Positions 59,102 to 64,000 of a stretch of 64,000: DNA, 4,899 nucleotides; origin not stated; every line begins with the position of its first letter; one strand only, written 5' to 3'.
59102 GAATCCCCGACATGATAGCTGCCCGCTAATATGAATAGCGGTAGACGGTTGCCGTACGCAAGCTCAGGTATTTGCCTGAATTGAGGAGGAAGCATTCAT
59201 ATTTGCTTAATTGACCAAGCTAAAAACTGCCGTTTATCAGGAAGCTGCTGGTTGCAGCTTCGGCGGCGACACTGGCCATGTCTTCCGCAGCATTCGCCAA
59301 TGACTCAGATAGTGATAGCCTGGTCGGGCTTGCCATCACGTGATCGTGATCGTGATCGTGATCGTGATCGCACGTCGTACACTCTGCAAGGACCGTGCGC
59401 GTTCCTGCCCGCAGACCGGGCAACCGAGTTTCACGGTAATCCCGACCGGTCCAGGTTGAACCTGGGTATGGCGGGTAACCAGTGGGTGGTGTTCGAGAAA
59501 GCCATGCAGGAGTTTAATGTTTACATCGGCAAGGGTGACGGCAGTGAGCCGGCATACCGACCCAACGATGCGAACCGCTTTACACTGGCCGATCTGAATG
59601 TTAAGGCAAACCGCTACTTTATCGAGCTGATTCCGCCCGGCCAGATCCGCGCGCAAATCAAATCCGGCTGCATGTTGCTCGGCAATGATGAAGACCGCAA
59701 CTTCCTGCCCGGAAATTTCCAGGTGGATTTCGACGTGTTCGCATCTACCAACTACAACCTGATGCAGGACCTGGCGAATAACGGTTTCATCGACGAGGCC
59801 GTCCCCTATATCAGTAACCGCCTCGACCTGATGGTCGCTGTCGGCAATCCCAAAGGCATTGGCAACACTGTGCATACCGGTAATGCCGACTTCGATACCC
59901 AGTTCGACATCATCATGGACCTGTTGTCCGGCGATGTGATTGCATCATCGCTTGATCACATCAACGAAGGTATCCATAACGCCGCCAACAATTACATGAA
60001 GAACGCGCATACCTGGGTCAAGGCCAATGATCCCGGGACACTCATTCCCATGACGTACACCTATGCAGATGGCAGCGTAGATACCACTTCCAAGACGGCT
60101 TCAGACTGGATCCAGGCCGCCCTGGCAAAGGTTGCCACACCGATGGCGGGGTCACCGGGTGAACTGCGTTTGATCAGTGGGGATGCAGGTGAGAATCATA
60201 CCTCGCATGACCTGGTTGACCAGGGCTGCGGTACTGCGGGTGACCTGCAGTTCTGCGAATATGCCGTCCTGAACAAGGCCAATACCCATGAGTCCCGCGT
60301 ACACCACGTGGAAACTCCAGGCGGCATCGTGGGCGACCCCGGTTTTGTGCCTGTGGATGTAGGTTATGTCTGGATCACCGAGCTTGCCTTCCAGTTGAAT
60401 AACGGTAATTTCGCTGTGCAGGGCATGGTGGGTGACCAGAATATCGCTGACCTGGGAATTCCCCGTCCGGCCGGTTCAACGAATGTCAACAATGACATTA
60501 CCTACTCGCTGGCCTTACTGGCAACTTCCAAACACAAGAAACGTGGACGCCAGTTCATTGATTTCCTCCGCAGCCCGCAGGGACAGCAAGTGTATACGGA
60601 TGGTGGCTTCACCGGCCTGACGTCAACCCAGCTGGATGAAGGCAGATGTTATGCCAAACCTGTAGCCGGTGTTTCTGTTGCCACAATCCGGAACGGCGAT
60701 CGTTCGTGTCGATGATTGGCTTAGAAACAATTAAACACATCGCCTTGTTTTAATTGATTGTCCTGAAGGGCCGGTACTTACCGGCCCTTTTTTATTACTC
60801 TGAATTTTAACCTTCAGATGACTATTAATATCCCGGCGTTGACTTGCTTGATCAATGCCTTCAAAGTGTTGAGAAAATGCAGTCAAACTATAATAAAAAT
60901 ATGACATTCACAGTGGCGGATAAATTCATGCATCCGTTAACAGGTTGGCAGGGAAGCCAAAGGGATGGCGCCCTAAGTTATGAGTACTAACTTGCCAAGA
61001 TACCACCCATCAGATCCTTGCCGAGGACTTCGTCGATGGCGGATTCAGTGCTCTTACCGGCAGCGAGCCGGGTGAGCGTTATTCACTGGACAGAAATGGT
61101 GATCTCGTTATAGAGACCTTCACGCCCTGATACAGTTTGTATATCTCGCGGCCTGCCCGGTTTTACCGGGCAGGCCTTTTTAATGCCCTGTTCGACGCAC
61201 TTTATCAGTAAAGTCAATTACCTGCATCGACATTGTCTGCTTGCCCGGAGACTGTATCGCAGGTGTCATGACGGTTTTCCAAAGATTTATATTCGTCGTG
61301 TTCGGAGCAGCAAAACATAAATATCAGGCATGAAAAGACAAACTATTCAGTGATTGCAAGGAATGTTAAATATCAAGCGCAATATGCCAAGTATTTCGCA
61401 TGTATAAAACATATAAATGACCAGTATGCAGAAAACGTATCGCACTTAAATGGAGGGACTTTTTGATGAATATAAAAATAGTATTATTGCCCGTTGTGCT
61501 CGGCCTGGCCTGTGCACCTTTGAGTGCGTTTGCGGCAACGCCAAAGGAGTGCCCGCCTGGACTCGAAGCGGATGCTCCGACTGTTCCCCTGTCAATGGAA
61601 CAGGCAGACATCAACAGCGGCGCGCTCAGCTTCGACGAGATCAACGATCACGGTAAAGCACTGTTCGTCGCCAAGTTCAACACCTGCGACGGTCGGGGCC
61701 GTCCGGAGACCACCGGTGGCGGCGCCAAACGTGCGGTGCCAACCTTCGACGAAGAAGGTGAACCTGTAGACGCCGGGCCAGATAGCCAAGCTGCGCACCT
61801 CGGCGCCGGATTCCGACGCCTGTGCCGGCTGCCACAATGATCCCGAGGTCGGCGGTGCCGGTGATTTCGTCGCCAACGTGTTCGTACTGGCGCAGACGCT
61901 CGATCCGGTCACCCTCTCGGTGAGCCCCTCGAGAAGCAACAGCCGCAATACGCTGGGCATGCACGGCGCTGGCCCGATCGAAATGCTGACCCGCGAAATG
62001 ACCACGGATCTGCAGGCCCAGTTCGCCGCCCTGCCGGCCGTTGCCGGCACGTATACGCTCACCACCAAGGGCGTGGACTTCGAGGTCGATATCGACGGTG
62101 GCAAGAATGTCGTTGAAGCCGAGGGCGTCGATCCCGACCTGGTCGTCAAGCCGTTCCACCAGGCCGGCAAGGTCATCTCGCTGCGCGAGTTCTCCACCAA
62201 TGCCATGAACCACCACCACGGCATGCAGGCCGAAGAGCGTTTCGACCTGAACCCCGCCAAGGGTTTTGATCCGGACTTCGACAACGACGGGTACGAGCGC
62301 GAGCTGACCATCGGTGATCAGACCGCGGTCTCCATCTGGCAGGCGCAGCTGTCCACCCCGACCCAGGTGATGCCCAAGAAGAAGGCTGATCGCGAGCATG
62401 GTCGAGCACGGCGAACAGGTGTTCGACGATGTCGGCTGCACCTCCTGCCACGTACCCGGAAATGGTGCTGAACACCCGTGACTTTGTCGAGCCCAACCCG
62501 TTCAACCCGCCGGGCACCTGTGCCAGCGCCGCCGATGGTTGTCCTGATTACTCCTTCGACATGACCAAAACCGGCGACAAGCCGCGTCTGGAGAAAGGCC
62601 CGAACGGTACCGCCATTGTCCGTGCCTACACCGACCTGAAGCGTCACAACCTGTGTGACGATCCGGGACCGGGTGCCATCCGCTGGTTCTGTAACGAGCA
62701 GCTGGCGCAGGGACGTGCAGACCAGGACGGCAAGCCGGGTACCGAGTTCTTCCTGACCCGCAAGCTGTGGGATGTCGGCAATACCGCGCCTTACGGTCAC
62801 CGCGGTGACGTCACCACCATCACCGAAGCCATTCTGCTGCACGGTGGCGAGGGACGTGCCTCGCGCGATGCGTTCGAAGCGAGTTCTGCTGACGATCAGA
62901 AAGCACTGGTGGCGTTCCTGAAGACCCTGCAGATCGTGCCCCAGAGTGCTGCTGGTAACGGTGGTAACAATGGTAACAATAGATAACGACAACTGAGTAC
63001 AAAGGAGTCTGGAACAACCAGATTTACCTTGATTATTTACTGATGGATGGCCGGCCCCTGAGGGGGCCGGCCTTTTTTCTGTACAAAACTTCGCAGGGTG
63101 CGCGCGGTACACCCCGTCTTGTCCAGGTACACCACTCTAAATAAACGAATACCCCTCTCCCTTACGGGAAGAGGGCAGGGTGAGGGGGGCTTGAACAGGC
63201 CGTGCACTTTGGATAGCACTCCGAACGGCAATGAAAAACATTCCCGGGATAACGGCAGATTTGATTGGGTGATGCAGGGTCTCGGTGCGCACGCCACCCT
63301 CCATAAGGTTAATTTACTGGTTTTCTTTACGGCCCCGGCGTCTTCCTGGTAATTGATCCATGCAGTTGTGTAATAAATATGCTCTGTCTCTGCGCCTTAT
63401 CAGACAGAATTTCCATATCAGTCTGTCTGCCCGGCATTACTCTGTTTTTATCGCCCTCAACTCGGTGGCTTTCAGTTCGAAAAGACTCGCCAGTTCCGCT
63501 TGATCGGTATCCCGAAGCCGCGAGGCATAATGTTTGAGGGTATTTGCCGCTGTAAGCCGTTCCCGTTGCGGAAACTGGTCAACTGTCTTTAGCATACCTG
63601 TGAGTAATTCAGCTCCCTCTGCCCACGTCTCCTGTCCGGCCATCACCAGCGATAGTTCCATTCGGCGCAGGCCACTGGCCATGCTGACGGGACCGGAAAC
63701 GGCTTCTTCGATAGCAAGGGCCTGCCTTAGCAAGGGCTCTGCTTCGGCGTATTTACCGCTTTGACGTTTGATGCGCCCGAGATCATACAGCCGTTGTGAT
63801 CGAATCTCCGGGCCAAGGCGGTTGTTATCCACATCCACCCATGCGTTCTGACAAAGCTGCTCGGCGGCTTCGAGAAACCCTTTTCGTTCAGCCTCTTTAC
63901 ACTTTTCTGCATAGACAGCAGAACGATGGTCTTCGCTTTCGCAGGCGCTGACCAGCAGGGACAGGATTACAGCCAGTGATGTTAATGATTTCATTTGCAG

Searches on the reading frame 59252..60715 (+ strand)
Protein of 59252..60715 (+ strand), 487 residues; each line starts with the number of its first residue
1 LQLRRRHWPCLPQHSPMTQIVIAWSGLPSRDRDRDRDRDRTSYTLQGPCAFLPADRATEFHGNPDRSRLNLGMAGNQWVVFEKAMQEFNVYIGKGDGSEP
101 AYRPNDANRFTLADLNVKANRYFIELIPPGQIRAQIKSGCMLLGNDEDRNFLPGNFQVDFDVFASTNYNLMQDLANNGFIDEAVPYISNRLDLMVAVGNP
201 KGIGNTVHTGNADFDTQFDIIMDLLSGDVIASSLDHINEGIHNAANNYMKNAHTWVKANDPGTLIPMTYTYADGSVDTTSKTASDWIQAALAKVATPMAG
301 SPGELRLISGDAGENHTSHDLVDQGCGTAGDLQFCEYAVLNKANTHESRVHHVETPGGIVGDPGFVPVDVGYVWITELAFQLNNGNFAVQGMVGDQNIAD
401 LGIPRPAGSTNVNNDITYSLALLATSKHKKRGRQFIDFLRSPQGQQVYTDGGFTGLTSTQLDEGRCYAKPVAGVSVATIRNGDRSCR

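Call 67: search_protein_families(library=pfam, max_evalue=0.01, proteins=[window:59252-60715:+])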
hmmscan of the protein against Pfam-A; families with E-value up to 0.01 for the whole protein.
window:59252-60715:+ (487 aa): 2 families
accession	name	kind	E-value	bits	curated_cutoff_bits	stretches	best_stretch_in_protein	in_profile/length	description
PF13531.11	SBP_bac_11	-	3.7e-16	60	25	2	369-454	157-227/227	Bacterial extracellular solute-binding protein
PF01547.30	SBP_bac_1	-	8.9e-07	29.6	26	1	385-446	247-307/307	Bacterial extracellular solute-binding protein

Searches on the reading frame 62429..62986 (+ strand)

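Call 67: search_protein_families(library=pfam, max_evalue=0.01, proteins=[window:62429-62986:+])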
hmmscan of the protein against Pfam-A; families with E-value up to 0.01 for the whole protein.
window:62429-62986:+ (185 aa): 1 family
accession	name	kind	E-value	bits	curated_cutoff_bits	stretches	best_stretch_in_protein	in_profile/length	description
PF06537.16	DHOR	-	1.2e-09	37.6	22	1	90-167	418-499/499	Di-haem oxidoreductase, putative peroxidase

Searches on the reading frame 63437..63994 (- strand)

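Call 67: search_protein_families(library=pfam, max_evalue=0.01, proteins=[window:63437-63994:-])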
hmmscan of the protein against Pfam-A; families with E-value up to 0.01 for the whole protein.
window:63437-63994:- (185 aa): 5 families
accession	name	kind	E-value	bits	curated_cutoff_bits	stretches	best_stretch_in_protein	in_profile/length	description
PF13374.12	TPR_10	-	1.2e-05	25.6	27.5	1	70-102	6-38/42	Tetratricopeptide repeat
PF13424.12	TPR_12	-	4.4e-05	24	30.1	1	38-95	16-74/77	Tetratricopeptide repeat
PF13176.12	TPR_7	-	0.00028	21.2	27.9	1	69-99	2-32/36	Tetratricopeptide repeat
PF07719.23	TPR_2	-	0.0013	19.2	27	1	69-96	4-31/34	Tetratricopeptide repeat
PF13181.12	TPR_8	-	0.005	17.4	25.7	1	69-97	4-32/34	Tetratricopeptide repeat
